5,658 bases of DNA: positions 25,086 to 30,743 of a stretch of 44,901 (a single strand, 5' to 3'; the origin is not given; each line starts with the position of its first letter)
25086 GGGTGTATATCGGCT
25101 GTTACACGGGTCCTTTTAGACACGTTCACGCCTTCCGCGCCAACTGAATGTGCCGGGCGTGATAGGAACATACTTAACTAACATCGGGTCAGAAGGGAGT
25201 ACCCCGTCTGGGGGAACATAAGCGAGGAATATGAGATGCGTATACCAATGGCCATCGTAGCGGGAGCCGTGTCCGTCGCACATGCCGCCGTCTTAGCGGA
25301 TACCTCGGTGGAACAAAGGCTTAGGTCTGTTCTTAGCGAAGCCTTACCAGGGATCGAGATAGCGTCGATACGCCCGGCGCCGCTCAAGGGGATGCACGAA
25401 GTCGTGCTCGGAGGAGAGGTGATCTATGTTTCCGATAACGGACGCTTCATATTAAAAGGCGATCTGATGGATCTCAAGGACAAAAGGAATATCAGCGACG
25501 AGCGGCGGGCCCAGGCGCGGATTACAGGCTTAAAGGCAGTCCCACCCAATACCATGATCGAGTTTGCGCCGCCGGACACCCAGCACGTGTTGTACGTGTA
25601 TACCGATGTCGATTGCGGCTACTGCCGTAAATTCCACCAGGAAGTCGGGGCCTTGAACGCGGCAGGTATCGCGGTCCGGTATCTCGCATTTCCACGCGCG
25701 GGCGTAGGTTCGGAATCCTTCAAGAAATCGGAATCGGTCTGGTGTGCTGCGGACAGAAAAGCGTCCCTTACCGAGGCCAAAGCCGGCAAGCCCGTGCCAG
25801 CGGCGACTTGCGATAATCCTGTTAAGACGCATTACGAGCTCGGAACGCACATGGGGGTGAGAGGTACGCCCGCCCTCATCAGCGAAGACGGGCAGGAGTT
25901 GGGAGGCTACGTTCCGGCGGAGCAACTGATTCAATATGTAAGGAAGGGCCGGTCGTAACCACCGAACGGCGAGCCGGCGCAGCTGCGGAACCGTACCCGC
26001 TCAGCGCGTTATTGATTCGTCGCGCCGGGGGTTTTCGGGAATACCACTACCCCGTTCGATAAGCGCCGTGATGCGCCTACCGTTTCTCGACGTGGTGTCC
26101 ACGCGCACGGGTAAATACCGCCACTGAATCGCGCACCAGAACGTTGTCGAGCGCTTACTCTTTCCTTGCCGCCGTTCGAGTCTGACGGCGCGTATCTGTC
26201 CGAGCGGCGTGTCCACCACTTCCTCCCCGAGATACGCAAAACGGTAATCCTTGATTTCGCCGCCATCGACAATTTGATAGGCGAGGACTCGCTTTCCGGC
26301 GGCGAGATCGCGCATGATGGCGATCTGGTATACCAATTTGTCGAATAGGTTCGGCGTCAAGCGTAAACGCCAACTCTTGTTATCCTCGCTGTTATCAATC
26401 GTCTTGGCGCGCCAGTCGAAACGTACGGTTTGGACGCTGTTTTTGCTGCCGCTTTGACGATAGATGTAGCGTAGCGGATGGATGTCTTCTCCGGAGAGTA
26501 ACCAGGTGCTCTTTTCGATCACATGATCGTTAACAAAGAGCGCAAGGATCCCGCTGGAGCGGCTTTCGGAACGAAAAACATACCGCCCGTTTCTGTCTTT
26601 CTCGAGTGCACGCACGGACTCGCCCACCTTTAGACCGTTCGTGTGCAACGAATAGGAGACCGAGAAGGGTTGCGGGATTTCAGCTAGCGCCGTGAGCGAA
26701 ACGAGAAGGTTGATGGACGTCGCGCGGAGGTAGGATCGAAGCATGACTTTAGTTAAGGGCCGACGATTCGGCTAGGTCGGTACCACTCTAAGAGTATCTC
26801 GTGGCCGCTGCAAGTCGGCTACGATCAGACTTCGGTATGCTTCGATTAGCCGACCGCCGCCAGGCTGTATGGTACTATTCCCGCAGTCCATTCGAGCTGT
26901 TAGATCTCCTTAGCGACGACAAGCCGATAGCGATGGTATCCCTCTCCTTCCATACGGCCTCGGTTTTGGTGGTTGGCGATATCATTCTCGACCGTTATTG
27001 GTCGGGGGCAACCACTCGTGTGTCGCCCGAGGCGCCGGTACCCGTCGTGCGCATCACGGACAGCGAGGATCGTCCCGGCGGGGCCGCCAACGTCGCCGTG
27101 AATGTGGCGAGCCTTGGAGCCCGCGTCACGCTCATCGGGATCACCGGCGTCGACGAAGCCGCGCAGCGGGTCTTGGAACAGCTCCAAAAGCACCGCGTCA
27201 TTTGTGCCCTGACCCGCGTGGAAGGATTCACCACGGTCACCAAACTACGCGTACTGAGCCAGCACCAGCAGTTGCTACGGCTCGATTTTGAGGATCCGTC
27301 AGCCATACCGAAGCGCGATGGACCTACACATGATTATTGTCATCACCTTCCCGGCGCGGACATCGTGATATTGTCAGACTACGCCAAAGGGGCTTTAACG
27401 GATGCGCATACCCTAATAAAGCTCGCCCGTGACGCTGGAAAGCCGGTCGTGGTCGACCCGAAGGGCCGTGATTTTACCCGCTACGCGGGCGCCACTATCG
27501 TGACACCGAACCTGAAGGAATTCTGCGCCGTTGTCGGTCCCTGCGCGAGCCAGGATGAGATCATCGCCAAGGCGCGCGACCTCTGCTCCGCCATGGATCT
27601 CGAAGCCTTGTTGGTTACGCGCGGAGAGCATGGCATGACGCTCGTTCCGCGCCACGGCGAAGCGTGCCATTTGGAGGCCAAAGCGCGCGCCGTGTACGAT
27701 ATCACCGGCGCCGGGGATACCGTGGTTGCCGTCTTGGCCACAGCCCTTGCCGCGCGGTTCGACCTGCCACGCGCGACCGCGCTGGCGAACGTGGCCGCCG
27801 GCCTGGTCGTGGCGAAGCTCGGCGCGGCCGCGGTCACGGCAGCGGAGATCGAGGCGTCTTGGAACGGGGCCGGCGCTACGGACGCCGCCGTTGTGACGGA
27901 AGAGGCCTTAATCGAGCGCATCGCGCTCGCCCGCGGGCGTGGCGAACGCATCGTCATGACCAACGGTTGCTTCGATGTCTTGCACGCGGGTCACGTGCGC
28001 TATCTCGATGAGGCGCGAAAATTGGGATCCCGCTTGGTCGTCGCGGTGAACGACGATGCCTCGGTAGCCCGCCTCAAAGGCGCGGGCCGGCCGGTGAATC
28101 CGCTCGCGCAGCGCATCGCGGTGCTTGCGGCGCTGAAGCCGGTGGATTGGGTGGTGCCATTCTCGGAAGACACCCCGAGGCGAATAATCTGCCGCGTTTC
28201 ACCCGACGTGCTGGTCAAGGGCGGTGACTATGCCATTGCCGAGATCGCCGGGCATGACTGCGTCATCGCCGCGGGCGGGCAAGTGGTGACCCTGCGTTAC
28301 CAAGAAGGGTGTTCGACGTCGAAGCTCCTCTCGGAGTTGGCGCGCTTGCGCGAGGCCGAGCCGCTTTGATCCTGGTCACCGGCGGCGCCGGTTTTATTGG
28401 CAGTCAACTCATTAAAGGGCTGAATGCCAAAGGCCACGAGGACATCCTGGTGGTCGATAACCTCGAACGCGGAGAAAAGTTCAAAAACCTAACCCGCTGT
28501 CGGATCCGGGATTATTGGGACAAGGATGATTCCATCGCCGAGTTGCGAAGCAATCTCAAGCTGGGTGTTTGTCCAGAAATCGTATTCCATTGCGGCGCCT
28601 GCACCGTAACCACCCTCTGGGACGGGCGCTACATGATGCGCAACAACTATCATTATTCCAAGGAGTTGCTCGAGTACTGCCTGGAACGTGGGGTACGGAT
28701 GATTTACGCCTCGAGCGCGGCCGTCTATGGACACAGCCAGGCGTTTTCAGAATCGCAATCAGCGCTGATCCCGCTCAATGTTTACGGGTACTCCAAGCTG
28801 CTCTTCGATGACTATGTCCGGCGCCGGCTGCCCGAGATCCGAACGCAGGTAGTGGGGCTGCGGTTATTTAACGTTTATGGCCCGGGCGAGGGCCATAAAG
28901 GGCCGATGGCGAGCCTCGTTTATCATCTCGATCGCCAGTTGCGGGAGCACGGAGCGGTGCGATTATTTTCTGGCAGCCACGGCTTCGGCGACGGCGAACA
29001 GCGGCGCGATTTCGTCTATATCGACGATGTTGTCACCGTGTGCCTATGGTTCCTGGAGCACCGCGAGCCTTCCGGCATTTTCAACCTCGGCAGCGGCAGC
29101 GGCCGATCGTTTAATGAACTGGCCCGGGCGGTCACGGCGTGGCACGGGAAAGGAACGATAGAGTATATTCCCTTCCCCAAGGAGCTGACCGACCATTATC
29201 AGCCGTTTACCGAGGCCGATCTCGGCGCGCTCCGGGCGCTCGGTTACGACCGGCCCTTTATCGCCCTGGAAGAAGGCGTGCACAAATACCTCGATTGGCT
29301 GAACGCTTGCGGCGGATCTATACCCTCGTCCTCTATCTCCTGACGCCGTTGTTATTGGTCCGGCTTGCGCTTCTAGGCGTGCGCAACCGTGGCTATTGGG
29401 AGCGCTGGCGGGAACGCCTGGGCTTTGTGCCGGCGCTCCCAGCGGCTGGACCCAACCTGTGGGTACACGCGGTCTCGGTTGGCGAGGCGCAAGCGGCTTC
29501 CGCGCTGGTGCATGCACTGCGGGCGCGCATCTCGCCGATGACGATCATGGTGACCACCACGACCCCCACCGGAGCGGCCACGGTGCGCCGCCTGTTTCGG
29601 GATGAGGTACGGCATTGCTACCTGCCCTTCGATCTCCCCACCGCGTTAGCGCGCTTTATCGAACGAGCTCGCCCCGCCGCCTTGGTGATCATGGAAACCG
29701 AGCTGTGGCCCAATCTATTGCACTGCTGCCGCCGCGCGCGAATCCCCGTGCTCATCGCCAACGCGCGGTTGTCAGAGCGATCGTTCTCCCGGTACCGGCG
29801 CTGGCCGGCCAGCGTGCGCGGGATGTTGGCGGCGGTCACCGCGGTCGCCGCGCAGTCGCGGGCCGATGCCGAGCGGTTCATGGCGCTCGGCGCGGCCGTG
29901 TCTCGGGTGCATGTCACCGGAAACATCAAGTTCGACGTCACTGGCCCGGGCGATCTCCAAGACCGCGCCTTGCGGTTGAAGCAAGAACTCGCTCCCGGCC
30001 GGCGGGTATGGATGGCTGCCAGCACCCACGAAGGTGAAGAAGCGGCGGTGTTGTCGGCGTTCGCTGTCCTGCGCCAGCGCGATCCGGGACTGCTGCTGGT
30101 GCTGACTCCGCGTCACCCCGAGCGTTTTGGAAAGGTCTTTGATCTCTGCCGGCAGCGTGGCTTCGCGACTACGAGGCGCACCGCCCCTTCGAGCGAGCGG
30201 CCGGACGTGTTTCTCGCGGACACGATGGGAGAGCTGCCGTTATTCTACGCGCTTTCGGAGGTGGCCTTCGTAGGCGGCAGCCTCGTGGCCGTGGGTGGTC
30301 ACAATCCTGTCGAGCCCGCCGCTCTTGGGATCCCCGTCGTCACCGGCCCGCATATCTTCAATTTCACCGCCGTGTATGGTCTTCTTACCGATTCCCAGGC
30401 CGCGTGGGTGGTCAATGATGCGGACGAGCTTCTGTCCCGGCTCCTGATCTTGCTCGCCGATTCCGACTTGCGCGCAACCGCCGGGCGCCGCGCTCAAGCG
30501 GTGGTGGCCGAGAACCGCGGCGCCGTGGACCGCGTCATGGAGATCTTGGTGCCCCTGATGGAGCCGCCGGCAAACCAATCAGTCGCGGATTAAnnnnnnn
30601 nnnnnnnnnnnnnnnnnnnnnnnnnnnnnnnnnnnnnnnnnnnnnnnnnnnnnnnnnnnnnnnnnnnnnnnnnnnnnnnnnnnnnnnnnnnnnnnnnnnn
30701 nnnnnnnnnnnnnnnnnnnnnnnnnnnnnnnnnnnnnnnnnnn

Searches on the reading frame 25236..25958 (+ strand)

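Call 13: search_protein_families(library=pfam, proteins=[window:25236-25958:+], max_evalue=0.00001)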
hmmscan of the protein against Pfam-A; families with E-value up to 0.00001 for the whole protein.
window:25236-25958:+ (240 aa): 2 families
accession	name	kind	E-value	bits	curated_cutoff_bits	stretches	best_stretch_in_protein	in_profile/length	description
PF13098.12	Thioredoxin_2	-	2.5e-22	79.6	27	1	114-234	4-103/104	Thioredoxin-like domain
PF10411.14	DsbC_N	-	5.4e-18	64.8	25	1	26-87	7-69/70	Disulfide bond isomerase protein N-terminal domain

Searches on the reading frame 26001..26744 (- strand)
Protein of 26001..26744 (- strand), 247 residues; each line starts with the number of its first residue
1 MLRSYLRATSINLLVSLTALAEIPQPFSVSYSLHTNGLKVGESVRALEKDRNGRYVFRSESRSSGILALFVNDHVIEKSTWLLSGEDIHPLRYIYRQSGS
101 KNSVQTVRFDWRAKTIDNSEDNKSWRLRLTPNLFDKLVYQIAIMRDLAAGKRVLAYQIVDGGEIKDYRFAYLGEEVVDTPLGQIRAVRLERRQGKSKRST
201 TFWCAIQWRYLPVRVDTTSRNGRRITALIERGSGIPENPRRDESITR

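Call 14: search_protein_families(library=pfam, proteins=[window:26001-26744:-], max_evalue=0.00001)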
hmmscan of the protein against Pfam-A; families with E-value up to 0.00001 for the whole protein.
window:26001-26744:- (247 aa): 1 family
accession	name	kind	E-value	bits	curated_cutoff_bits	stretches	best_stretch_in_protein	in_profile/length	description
PF11306.15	DUF3108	-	3.1e-27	96.2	26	1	30-223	1-203/209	Protein of unknown function (DUF3108)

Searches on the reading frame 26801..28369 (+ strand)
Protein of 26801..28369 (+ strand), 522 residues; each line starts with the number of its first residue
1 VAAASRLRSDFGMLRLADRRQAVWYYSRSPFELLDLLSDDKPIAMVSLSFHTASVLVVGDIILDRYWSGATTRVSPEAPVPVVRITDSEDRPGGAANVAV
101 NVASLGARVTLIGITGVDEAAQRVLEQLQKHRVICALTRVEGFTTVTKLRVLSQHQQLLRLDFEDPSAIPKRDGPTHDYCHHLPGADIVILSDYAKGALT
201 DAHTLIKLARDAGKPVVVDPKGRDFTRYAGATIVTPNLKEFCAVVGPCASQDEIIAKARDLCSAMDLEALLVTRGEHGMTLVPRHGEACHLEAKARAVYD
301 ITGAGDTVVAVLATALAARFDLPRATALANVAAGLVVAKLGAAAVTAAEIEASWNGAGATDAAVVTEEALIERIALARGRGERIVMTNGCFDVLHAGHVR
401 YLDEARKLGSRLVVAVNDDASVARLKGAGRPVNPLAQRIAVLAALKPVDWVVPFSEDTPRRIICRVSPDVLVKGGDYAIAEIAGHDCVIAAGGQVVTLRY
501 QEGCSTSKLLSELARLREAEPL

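Call 11: search_protein_families(library=pfam, proteins=[window:26801-28369:+])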
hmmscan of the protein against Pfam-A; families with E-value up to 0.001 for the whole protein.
window:26801-28369:+ (522 aa): 3 families
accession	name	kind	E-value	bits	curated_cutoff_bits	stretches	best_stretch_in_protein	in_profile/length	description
PF00294.29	PfkB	-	7.1e-39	134.4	25.8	1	54-344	3-297/302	pfkB family carbohydrate kinase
PF01467.32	CTP_transf_like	-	1.9e-18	67.4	21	1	386-478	1-91/133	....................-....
PF08543.17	Phos_pyr_kin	-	6.4e-09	36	27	1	231-329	120-224/246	Phosphomethylpyrimidine kinase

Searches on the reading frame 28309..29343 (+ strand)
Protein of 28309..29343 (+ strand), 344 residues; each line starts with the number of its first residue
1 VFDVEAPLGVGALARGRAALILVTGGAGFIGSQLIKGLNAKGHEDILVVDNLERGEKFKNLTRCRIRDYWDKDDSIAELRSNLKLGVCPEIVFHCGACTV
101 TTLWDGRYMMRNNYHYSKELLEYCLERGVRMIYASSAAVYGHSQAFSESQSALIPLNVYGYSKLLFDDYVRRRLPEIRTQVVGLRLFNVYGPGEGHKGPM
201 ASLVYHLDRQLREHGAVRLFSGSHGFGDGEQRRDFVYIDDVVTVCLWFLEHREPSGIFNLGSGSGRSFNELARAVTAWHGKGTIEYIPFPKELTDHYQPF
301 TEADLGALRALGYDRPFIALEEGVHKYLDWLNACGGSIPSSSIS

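Call 11: search_protein_families(library=pfam, proteins=[window:28309-29343:+])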
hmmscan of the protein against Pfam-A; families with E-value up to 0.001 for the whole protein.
window:28309-29343:+ (344 aa): 6 families
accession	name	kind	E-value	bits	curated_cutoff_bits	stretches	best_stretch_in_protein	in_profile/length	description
PF01370.27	Epimerase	-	8.8e-47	160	20.9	1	21-261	1-240/240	NAD dependent epimerase/dehydratase family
PF16363.11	GDP_Man_Dehyd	-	8e-21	75.3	27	1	22-275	1-262/332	GDP-mannose 4,6 dehydratase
PF01073.25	3Beta_HSD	-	2.5e-12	46.9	22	1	22-208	1-200/280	3-beta hydroxysteroid dehydrogenase/isomerase family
PF04321.23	RmlD_sub_bind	-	3.6e-10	39.8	27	1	21-192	3-154/287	RmlD substrate binding domain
PF02719.21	Polysacc_synt_2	-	1.7e-06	27.9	20.2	1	21-279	1-247/293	Polysaccharide biosynthesis protein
PF07993.18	NAD_binding_4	-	0.00027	20.6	20.1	0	90-149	90-151/258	Male sterility protein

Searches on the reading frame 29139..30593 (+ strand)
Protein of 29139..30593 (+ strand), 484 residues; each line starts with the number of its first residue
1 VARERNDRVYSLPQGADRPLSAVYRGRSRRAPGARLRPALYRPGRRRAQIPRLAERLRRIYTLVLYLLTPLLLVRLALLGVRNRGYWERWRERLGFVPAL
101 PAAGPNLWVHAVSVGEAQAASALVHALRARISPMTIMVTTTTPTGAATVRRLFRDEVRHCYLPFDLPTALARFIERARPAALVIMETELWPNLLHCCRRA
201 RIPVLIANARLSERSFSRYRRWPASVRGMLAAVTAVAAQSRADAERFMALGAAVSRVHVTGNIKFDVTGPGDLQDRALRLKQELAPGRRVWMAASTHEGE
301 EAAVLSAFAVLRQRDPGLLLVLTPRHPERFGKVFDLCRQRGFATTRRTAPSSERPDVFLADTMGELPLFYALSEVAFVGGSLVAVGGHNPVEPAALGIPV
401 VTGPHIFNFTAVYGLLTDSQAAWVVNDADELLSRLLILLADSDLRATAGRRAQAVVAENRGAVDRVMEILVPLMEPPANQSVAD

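Call 11: search_protein_families(library=pfam, proteins=[window:29139-30593:+])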
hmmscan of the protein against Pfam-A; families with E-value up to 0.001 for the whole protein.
window:29139-30593:+ (484 aa): 1 family
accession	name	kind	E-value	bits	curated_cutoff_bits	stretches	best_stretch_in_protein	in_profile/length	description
PF04413.22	Glycos_transf_N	-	2.3e-69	232.9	23.9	1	88-267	1-179/179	3-Deoxy-D-manno-octulosonic-acid transferase (kdotransferase)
